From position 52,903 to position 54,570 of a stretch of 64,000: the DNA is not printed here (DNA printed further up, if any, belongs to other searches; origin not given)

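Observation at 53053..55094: Ubiquitin-like conjugation operon: beta-grasp Ubl, E2-like protein and a JAB::E1 fusion, tightly coupled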

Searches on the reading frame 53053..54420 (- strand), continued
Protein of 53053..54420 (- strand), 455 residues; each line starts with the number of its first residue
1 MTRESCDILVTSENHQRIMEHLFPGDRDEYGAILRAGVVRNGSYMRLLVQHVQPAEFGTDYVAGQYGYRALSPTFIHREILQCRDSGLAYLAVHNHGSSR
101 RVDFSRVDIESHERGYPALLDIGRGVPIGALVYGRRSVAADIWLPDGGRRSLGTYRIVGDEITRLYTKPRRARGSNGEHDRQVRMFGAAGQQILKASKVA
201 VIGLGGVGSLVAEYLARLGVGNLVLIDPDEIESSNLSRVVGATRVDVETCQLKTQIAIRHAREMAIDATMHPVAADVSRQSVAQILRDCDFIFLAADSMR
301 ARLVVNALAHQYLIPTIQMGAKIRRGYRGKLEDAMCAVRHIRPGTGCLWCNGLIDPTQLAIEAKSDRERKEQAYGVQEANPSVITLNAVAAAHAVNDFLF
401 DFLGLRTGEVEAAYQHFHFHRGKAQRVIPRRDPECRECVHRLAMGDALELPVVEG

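Call 95: search_protein_families(library=pfam, proteins=[L045:7822-8376:+, L046:3342-3845:+, L047:6420-6848:-, L045:866-2428:+, L046:6854-8260:-, L047:2636-3847:-], max_evalue=0.01)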
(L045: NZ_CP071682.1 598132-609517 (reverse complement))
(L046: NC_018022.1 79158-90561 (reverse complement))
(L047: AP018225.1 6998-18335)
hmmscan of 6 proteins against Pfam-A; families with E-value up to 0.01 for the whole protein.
L045:7822-8376:+ (184 aa): 0 families

L046:3342-3845:+ (167 aa): 0 families

L047:6420-6848:- (142 aa): 1 family
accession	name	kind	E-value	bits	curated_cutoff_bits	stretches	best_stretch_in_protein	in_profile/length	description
PF24728.1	DUF7680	-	3.5e-45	154.1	24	1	4-142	1-141/141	Domain of unknown function (DUF7680)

L045:866-2428:+ (520 aa): 1 family
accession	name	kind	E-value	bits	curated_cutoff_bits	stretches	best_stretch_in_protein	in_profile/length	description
PF20697.3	NTase-conflict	-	6e-35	121.4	24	1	29-267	17-256/259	Pol beta superfamily nucleotidyltransferase in conflict systems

L046:6854-8260:- (468 aa): 1 family
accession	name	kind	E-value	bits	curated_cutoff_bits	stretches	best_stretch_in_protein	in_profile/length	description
PF16988.10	Vps36-NZF-N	-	0.0021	17.9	27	1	24-63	6-46/65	Vacuolar protein sorting 36 NZF-N zinc-finger domain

L047:2636-3847:- (403 aa): 6 families
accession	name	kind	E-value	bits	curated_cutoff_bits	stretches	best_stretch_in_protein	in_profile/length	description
PF06114.19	Peptidase_M78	-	8.6e-12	45.4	22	1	214-301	43-122/123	IrrE N-terminal-like domain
PF13560.12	HTH_31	-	3.5e-09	37.3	27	1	5-58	1-55/64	Helix-turn-helix domain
PF12844.13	HTH_19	-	3.9e-08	33.5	30.2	1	7-58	1-52/64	Helix-turn-helix domain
PF01381.28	HTH_3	-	4e-07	30.4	23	1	10-62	1-53/55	Helix-turn-helix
PF03683.19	UPF0175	-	6.6e-05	23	27.9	1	341-401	15-74/75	Uncharacterised protein family (UPF0175)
PF13744.12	HTH_37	-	0.0064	16.7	27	0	4-49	17-60/80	Helix-turn-helix domain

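Call 98: search_protein_families(library=pfam, proteins=[L045:4585-5004:+, L046:4597-4998:+, L047:4579-4965:+, L045:2811-3377:-], max_evalue=0.01)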
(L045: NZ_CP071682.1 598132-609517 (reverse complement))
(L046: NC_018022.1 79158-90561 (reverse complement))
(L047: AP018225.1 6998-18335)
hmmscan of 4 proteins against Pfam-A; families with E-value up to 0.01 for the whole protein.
L045:4585-5004:+ (139 aa): 0 families

L046:4597-4998:+ (133 aa): 1 family
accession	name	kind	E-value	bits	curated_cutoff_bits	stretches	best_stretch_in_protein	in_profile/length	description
PF14462.11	Prok-E2_E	-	0.00057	20.1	25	1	26-132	14-122/123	Prokaryotic E2 family E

L047:4579-4965:+ (128 aa): 0 families

L045:2811-3377:- (188 aa): 1 family
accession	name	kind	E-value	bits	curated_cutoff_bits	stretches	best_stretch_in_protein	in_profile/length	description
PF06114.19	Peptidase_M78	-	5.9e-17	62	22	1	79-173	30-121/123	IrrE N-terminal-like domain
